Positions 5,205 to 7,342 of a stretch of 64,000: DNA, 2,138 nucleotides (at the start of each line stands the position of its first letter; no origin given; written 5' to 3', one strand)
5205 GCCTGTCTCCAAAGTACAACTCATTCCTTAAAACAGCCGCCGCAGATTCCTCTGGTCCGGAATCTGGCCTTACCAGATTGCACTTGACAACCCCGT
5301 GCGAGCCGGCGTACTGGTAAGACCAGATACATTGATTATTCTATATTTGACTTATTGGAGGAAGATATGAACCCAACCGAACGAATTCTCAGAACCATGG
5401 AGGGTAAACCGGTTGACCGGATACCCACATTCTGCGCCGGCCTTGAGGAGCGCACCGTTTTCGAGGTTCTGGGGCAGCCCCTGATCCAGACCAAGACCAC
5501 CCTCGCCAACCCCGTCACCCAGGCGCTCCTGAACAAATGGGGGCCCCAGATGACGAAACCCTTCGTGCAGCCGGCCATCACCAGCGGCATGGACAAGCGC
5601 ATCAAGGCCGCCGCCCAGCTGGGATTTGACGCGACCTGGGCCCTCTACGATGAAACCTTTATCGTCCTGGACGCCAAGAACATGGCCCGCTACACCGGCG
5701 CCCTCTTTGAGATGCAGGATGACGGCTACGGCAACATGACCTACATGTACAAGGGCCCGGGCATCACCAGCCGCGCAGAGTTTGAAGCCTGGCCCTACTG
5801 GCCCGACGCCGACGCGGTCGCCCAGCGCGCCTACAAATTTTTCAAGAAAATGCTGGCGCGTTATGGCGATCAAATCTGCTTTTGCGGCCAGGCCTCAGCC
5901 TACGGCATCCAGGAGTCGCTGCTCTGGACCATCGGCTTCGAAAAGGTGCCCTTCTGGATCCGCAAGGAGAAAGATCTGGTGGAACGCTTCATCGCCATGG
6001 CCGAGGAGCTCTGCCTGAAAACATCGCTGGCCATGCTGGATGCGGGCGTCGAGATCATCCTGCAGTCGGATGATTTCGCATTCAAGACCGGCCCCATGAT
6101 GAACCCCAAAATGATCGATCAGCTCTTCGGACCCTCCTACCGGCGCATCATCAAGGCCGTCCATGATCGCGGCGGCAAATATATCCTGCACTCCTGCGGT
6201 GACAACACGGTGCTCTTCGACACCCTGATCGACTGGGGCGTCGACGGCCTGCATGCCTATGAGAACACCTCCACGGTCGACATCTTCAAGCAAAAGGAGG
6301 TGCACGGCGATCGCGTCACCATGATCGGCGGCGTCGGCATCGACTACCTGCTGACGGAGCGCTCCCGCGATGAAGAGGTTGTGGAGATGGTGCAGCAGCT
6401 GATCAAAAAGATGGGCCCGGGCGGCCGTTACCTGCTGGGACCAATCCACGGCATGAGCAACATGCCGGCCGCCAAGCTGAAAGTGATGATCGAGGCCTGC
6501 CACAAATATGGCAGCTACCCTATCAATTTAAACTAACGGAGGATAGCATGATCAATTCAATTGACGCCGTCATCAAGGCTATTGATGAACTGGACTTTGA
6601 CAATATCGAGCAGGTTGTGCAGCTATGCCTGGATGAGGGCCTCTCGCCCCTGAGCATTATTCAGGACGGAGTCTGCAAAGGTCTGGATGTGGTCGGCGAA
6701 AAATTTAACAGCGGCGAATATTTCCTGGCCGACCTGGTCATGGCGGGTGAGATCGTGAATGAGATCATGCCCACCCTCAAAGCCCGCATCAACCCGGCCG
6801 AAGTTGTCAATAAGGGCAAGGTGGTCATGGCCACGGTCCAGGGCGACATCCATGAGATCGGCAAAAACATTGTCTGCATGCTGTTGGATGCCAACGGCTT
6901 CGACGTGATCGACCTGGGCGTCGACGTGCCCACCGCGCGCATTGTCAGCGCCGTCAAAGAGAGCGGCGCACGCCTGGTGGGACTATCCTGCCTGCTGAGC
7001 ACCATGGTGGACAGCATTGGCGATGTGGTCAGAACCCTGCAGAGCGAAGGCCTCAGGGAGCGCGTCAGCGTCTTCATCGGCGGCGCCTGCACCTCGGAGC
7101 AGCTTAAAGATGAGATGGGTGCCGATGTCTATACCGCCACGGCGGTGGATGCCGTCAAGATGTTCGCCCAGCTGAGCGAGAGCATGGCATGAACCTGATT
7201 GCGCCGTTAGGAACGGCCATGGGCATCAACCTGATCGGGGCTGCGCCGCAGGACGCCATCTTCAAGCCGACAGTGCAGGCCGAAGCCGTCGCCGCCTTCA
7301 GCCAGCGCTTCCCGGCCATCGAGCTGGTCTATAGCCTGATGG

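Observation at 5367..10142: Complete, self-contained corrinoid methyl-transfer operon of unknown substrate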

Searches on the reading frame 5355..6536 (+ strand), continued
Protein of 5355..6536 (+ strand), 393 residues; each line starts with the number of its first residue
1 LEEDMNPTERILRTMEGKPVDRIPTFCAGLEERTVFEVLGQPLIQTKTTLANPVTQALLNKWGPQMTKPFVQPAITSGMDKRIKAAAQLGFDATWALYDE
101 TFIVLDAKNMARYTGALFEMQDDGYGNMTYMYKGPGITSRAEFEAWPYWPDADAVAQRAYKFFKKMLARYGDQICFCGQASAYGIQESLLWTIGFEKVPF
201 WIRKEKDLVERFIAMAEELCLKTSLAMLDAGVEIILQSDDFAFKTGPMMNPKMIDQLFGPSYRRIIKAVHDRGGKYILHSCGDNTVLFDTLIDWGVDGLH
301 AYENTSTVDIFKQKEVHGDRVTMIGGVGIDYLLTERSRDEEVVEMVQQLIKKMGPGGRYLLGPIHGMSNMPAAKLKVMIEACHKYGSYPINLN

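Call 76: search_protein_families(library=pfam, proteins=[L005:5007-6125:+, L005:6218-7030:+, L005:4315-5010:+, L013:5931-7514:+, L013:3358-5205:+, L055:12923-15172:+, L055:12303-12671:+, L026:9883-12312:+, L026:12305-13543:+, L045:11085-12773:+], max_evalue=0.0001)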
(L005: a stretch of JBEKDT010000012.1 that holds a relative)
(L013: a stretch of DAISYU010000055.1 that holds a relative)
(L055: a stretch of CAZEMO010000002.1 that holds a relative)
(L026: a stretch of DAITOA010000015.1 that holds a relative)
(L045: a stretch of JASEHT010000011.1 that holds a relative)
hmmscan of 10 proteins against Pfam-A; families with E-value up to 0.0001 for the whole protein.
L005:5007-6125:+ (372 aa): 1 family
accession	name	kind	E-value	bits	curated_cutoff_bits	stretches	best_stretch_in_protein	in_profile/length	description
PF01208.23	URO-D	-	2.5e-18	66.7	23.9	1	193-371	142-323/346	Uroporphyrinogen decarboxylase (URO-D)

L005:6218-7030:+ (270 aa): 0 families

L005:4315-5010:+ (231 aa): 2 families
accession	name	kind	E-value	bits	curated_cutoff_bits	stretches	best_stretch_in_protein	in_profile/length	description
PF02310.24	B12-binding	-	2.2e-22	79.6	32.1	1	95-197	2-106/121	B12 binding domain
PF02607.22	B12-binding_2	-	1.2e-09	38.6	23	1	10-74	3-67/74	B12 binding domain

L013:5931-7514:+ (527 aa): 1 family
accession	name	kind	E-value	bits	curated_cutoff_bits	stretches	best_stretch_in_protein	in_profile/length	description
PF01645.23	Glu_synthase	-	7.3e-12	45.6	20.4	1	279-400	185-303/369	Conserved region in glutamate synthase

L013:3358-5205:+ (615 aa): 10 families
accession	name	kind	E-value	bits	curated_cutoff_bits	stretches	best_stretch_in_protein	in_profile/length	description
PF01512.22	Complex1_51K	-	4.3e-46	157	31.2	1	178-350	1-149/150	Nuo51 FMN-binding domain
PF10589.14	NADH_4Fe-4S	-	2.3e-30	104.7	23.5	1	460-544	1-85/85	NADH-ubiquinone oxidoreductase-F iron-sulfur binding region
PF00037.32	Fer4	-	1.8e-11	43.8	21.1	2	564-583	5-24/24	4Fe-4S binding domain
PF12797.12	Fer4_2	-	8.1e-10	38.4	24.5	1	564-579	7-22/22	4Fe-4S binding domain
PF14697.11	Fer4_21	-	5.9e-09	36.4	35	1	564-613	5-58/59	4Fe-4S dicluster domain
PF12838.12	Fer4_7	-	6.2e-09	36.6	27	1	566-611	1-52/52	4Fe-4S dicluster domain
PF13187.11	Fer4_9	-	1.7e-07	31.6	27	1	566-609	1-49/52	4Fe-4S dicluster domain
PF13237.11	Fer4_10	-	2.7e-07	30.8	25.5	1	564-607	6-52/53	4Fe-4S dicluster domain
PF10531.15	SLBB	-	5.4e-05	23.4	27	0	373-419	2-51/55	SLBB domain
PF12837.12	Fer4_6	-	7.7e-05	22.9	25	1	565-582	7-24/24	4Fe-4S binding domain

L055:12923-15172:+ (749 aa): 0 families

L055:12303-12671:+ (122 aa): 0 families

L026:9883-12312:+ (809 aa): 5 families
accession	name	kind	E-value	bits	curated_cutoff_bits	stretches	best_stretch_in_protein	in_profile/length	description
PF14574.11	RACo_C_ter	-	3.5e-47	161.1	27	1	256-461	1-209/261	C-terminal domain of RACo the ASKHA domain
PF17651.6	Raco_middle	-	5.9e-38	130.5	26.8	1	94-248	2-157/163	RACo middle region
PF01040.23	UbiA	-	2.6e-27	96.2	34.2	1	527-783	2-241/250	UbiA prenyltransferase family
PF00111.32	Fer2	-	1.3e-05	25.5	21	1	8-63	3-74/77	2Fe-2S iron-sulfur cluster binding domain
PF13510.11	Fer2_4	-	2.9e-05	24.5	22.8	1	6-73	4-79/82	2Fe-2S iron-sulfur cluster binding domain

L026:12305-13543:+ (412 aa): 2 families
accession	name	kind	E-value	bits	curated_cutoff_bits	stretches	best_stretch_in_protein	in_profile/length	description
PF04055.27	Radical_SAM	-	1e-29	104.3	29.5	1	76-233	2-166/166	Radical SAM superfamily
PF13186.11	SPASM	-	6.4e-11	42.8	21.5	1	317-377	1-66/67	Iron-sulfur cluster-binding domain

L045:11085-12773:+ (562 aa): 1 family
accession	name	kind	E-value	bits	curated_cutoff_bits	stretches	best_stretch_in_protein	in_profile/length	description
PF00488.27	MutS_V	-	4.2e-27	95.8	30.2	1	361-540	2-175/188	MutS domain V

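Call 82: search_solved_structures(query=A1, max_evalue=10)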
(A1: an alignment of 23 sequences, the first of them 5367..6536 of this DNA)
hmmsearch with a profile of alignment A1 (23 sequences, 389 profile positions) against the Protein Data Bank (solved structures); distinct sequences matched with E-value up to 10: 2.
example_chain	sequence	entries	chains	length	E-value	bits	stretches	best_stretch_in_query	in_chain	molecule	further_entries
4ay7_A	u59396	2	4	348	9.5e-10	41.3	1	191-353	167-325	METHYLCOBALAMIN: COENZYME M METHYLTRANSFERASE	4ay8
9rui_A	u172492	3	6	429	0.093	15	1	277-384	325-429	CdmB from Acetobacterium malicum subsp. dehalogenans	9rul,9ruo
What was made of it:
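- On O-demethylase/Cdm-type systems (MtvB/OdmB/VdmB/MtoB/CdmB MT1 with pterin MTII): The A1 profile gives E 0.093 (15 bits) against CdmB, versus 9.5e-10 against MtaA (call 82).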

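Call 87: search_protein_families(library=pfam, alignment_id=A5, max_evalue=0.001)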
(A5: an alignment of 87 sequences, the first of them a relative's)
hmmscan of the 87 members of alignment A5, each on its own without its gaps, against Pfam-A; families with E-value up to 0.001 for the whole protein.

A. member 1, L001:11753-12613:- (286 aa): 0 families

B. families by the number of members that match (of 87 scanned): 148 families (the first 25 are shown)
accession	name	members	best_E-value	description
PF00378.25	ECH_1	4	5.9e-65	Enoyl-CoA hydratase/isomerase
PF16113.10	ECH_2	4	1.5e-31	Enoyl-CoA hydratase/isomerase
PF00440.29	TetR_N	4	2.4e-18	Bacterial regulatory proteins, tetR family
PF00037.32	Fer4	4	9.8e-10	4Fe-4S binding domain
PF13484.11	Fer4_16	4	1.9e-06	4Fe-4S double cluster binding domain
PF01370.27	Epimerase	3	3.3e-57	NAD dependent epimerase/dehydratase family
PF16363.11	GDP_Man_Dehyd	3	1e-52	GDP-mannose 4,6 dehydratase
PF01073.25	3Beta_HSD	3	4.1e-16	3-beta hydroxysteroid dehydrogenase/isomerase family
PF12837.12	Fer4_6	3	5.1e-10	4Fe-4S binding domain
PF14697.11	Fer4_21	3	1.5e-08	4Fe-4S dicluster domain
PF12838.12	Fer4_7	3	9.6e-08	4Fe-4S dicluster domain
PF13237.11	Fer4_10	3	1.4e-07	4Fe-4S dicluster domain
PF12797.12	Fer4_2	3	4e-07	4Fe-4S binding domain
PF08238.18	Sel1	2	3.3e-101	Sel1 repeat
PF04321.23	RmlD_sub_bind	2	3.2e-97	RmlD substrate binding domain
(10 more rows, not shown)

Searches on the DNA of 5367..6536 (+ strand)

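Call 67: search_rna_families(sources=[L001, L004, L005, L014, L015, L020, L028, L031, L037], threshold=gathering)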
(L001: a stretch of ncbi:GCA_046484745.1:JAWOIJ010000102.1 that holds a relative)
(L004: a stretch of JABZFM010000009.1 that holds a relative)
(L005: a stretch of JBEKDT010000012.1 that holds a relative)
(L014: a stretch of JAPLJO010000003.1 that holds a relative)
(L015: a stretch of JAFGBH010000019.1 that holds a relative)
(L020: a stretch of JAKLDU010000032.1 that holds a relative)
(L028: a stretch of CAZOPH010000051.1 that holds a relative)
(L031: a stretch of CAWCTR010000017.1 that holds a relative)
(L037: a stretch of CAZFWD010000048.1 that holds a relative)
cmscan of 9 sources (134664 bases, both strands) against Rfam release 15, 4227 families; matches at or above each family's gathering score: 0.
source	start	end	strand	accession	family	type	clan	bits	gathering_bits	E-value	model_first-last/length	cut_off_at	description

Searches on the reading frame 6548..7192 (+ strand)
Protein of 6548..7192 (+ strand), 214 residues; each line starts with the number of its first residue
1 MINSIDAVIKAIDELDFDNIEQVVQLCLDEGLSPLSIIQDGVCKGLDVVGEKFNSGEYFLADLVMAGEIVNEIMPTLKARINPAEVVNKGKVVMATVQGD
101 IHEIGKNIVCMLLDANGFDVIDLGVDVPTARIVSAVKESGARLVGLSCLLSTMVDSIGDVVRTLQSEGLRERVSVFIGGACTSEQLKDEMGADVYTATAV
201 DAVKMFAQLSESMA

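Call 3: search_protein_families(library=pfam, proteins=[window:6548-7192:+], max_evalue=0.001)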
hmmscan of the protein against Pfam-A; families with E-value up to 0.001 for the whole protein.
window:6548-7192:+ (214 aa): 2 families
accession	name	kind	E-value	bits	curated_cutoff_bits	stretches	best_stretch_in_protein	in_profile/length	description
PF02310.24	B12-binding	-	5.1e-24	84.9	32.1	1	90-199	1-116/121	B12 binding domain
PF02607.22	B12-binding_2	-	2.1e-16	60.3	23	1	6-77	3-73/74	B12 binding domain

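Call 4: search_protein_families(library=ncbifam, proteins=[window:6548-7192:+], max_evalue=0.001)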
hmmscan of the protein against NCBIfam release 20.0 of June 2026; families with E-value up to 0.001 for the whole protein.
window:6548-7192:+ (214 aa): 15 families
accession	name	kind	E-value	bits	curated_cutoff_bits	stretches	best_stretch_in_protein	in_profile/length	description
TIGR02370.1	pyl_corrinoid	subfamily_domain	9e-51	172.1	215.3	1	8-202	2-197/197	methyltransferase cognate corrinoid protein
NF047995.1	corrinoid_MtgC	exception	1.9e-45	155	310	1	7-208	7-211/215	glycine betaine-specific corrinoid protein MtgC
NF047996.1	corrin_MtgC_2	exception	4.1e-45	153.9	370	1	3-209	3-209/212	glycine betaine-specific corrinoid protein MtgC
NF041607.1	dimeth_corrin_MtbC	equivalog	3.2e-43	147.6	350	1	14-207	7-200/203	dimethylamine corrinoid protein MtbC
NF040669.1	MtaC2_Meth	equivalog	1.7e-38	132.5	450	1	14-206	52-242/267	methanol--corrinoid protein MtaC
TIGR02082.1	metH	equivalog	6e-36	123.5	1010.85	1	19-207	661-849/1182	methionine synthase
NF007024.0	PRK09490.1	equivalog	9.5e-35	119.7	1497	1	7-185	668-845/1234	methionine synthase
NF040655.1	MtaC_Meth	equivalog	5.9e-34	117.2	420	1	5-208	36-236/253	methanol--corrinoid protein MtaC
NF002612.0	PRK02261.1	equivalog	1.5e-10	40.7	110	1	89-185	3-98/148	methylaspartate mutase subunit S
NF052513.1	TransRegCarH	equivalog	2.3e-10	40.2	400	1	32-193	110-262/274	HTH-type transcriptional repressor CarH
TIGR00640.1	acid_CoA_mut_C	subfamily_domain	3.9e-07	30.1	57.45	1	89-196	2-111/132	methylmalonyl-CoA mutase C-terminal domain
TIGR01501.1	MthylAspMutase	equivalog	2e-06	27.6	135.8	1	91-182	3-93/134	methylaspartate mutase subunit S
NF052385.1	Lys_5_6_beta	equivalog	2.7e-05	24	280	1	116-195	137-219/241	lysine 5,6-aminomutase subunit beta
NF040743.1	ornith_mutase_E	equivalog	0.00024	19.2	800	1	88-194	594-707/730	D-ornithine 4,5-aminomutase subunit OraE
NF006944.0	PRK09426.1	equivalog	0.0003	18.8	876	1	88-187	588-686/721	methylmalonyl-CoA mutase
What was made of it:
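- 6548..7192 (+): Corrinoid protein (cap plus Rossmann B12 domain, DxHxxG His-on motif), the methyl carrier. Pfam B12-binding_2 and B12-binding; TIGR02370 at 172 bits (calls 3, 4).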
